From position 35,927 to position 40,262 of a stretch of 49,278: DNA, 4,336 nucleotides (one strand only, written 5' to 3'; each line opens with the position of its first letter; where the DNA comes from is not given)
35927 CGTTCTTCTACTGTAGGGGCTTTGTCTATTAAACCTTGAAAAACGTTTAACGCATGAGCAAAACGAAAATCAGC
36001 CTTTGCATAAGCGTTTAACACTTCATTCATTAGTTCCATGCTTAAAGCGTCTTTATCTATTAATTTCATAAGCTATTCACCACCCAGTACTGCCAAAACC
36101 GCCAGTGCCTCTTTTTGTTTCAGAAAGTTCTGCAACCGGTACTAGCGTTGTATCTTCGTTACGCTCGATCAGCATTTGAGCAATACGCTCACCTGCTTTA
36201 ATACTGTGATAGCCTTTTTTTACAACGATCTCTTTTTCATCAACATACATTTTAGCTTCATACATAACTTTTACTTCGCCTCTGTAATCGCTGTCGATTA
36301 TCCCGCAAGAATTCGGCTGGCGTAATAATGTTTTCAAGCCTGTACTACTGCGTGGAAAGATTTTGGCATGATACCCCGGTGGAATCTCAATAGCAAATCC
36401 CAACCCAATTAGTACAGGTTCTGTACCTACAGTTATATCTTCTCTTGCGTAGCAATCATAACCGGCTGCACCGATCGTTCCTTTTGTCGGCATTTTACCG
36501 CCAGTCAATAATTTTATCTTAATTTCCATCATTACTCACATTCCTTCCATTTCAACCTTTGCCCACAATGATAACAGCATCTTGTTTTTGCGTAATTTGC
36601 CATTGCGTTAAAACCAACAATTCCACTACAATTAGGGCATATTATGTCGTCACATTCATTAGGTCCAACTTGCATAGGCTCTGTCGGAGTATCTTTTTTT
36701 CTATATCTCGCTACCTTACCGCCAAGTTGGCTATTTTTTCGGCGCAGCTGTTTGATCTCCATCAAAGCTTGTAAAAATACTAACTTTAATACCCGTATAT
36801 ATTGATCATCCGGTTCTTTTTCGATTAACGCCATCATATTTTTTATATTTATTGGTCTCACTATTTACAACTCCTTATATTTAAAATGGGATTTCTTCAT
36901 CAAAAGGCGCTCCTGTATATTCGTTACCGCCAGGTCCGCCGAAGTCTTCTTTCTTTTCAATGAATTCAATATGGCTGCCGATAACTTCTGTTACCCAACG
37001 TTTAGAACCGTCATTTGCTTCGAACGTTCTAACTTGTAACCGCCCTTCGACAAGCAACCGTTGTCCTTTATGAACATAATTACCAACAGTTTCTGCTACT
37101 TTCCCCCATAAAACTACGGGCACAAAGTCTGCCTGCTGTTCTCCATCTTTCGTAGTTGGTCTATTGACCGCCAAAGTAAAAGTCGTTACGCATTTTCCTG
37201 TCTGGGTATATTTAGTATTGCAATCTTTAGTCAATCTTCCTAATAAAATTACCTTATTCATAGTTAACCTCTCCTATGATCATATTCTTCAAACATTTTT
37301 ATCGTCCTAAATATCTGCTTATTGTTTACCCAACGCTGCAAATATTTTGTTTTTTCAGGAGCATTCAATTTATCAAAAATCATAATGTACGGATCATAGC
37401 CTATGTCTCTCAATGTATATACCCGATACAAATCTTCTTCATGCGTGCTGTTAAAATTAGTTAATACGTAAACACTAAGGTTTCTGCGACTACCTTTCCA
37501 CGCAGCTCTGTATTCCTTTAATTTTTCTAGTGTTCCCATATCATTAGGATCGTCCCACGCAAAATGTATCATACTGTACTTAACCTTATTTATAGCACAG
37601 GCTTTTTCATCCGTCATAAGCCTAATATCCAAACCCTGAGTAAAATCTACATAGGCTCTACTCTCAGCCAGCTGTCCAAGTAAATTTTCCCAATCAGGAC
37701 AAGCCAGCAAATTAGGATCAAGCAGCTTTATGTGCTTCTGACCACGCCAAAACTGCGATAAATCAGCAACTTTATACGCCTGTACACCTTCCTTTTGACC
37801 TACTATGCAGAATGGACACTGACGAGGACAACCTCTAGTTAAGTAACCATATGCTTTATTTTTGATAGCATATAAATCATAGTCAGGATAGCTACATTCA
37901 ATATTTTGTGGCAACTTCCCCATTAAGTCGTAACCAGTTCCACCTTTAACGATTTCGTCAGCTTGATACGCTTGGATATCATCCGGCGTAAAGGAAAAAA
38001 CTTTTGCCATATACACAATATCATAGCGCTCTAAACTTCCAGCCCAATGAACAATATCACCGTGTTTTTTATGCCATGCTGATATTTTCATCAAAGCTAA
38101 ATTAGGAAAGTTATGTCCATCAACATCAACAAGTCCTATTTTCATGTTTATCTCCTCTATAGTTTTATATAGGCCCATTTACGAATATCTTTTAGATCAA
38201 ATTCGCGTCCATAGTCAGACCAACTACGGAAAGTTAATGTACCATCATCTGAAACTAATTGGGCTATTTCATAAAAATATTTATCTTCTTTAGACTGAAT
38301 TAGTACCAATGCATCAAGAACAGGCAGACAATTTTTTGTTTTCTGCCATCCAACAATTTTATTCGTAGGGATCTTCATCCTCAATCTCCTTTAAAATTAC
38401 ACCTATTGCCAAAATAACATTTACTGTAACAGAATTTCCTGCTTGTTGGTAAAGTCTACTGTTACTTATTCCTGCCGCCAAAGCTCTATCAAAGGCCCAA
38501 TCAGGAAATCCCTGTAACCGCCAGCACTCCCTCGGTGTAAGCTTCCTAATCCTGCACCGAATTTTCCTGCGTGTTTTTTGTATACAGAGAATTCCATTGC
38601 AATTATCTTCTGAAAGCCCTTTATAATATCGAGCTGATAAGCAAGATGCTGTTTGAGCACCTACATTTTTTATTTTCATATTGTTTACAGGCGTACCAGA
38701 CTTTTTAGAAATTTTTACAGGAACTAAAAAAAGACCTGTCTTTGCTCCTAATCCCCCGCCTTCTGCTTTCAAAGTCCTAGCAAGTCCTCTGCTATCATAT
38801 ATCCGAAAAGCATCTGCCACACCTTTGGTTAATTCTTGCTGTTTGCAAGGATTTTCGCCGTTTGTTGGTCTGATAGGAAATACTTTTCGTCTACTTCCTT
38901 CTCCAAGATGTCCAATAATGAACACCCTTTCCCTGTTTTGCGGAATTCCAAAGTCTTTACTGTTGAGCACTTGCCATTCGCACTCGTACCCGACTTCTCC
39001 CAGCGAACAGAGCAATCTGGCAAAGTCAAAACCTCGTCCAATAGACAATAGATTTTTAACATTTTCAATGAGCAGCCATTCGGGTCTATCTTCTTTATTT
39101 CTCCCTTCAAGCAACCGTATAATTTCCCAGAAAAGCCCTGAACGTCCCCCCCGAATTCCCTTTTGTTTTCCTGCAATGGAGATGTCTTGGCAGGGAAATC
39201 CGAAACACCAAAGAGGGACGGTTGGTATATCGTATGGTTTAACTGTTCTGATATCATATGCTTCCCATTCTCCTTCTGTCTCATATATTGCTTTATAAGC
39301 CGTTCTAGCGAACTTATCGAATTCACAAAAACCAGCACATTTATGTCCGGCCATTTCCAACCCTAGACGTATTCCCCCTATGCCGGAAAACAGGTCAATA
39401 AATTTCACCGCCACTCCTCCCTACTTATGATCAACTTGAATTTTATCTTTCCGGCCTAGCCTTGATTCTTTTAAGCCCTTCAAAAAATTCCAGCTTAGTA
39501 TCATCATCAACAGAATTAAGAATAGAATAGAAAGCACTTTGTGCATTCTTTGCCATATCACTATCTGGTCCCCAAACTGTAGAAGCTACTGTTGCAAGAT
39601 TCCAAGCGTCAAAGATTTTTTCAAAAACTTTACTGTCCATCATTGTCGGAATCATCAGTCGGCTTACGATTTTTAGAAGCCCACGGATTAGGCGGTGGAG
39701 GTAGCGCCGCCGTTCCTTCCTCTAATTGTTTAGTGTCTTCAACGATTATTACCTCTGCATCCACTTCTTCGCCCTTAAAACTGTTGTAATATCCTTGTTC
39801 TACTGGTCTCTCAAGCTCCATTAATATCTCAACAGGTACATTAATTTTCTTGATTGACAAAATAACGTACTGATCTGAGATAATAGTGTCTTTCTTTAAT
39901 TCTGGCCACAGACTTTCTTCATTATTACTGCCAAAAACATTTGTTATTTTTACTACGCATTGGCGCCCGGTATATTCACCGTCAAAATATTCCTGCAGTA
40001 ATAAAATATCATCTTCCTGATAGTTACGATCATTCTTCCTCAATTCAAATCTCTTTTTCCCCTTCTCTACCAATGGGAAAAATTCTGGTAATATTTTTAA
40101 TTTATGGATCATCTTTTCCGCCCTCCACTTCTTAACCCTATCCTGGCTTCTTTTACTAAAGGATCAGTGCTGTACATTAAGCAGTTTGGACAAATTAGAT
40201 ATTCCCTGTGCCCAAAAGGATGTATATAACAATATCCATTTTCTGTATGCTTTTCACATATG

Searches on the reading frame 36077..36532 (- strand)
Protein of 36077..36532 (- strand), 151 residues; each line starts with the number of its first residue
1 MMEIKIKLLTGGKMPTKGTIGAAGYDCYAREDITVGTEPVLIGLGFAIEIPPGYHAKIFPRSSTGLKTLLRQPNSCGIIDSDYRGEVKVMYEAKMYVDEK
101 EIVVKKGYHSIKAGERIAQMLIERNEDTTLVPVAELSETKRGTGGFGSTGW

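Call 86: search_protein_families(library=pfam, proteins=[window:36077-36532:-], max_evalue=0.1)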
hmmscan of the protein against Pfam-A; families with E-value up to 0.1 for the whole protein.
window:36077-36532:- (151 aa): 2 families
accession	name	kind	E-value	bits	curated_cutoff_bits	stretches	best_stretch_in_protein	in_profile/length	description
PF00692.24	dUTPase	-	9.1e-26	90.6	22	1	13-150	4-129/129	dUTPase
PF22769.1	DCD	-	0.039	14.5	27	0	47-123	86-151/153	dCTP deaminase-like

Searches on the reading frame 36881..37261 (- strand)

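Call 86: search_protein_families(library=pfam, proteins=[window:36881-37261:-], max_evalue=0.1)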
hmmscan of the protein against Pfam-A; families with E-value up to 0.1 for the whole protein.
window:36881-37261:- (126 aa): 3 families
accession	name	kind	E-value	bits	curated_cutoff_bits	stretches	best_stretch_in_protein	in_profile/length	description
PF00436.31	SSB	-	2.7e-32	111.4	26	1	1-101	1-104/104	Single-strand binding protein family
PF01336.31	tRNA_anti-codon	-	0.055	13.9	27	1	46-83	28-61/75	OB-fold nucleic acid binding domain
PF22657.2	SSB_1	-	0.075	13.7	27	1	2-84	1-80/91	Another single-strand binding protein family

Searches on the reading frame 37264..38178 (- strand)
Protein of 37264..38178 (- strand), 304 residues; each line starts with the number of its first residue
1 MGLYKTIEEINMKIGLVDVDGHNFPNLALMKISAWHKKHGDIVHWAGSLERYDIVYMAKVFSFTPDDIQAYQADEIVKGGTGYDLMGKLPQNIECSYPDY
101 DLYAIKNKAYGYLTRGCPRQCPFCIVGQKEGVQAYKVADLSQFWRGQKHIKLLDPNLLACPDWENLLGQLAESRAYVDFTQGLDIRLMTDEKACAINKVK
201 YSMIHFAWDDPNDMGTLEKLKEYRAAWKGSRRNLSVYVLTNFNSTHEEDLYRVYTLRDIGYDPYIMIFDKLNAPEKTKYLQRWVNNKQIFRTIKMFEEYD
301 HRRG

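Call 76: search_protein_families(library=pfam, proteins=[window:37264-38178:-], max_evalue=0.01)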
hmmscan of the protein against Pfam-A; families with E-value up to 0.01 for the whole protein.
window:37264-38178:- (304 aa): 1 family
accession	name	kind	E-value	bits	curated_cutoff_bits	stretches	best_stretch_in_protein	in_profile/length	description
PF04055.27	Radical_SAM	-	0.0053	17.4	29.5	0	113-142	3-20/166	Radical SAM superfamily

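Call 85: search_protein_families(library=phrogs, proteins=[window:37264-38178:-], max_evalue=0.00001)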
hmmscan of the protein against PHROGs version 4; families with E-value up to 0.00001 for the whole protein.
window:37264-38178:- (304 aa): 1 family
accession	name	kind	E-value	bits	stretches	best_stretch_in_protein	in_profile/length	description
phrog_9298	-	other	2e-122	409.3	1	12-300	1-295/305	radical SAM domain protein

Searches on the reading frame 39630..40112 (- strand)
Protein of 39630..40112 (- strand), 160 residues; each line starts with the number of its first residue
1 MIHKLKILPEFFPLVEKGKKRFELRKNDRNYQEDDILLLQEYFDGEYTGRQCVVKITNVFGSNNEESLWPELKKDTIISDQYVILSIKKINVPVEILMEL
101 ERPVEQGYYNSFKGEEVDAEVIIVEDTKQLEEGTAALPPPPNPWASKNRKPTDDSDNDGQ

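Call 85: search_protein_families(library=phrogs, proteins=[window:39630-40112:-], max_evalue=0.00001)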
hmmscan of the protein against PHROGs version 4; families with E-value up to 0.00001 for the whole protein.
window:39630-40112:- (160 aa): 5 families
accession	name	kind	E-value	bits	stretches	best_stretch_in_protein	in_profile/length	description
phrog_986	-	DNA, RNA and nucleotide metabolism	2.6e-29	103.7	1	1-93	96-177/253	RNA-binding protein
phrog_1812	-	unknown function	6.8e-24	85.3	1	1-129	3-121/150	-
phrog_24858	-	unknown function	3.2e-14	53.9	1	2-59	104-161/180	-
phrog_16529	-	unknown function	1.1e-13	52.5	1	1-61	1-61/140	-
phrog_15982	-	unknown function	1.8e-10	41.4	1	3-60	373-430/453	-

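Call 86: search_protein_families(library=pfam, proteins=[window:39630-40112:-], max_evalue=0.1)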
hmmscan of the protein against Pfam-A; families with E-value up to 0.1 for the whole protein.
window:39630-40112:- (160 aa): 2 families
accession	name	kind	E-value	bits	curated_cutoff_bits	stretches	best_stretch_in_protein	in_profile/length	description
PF12961.13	DUF3850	-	1.6e-21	76.7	22.9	1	2-63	1-64/77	Domain of unknown function (DUF3850)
PF04266.20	ASCH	-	2.2e-05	25.5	21.2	1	6-59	2-56/103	ASCH domain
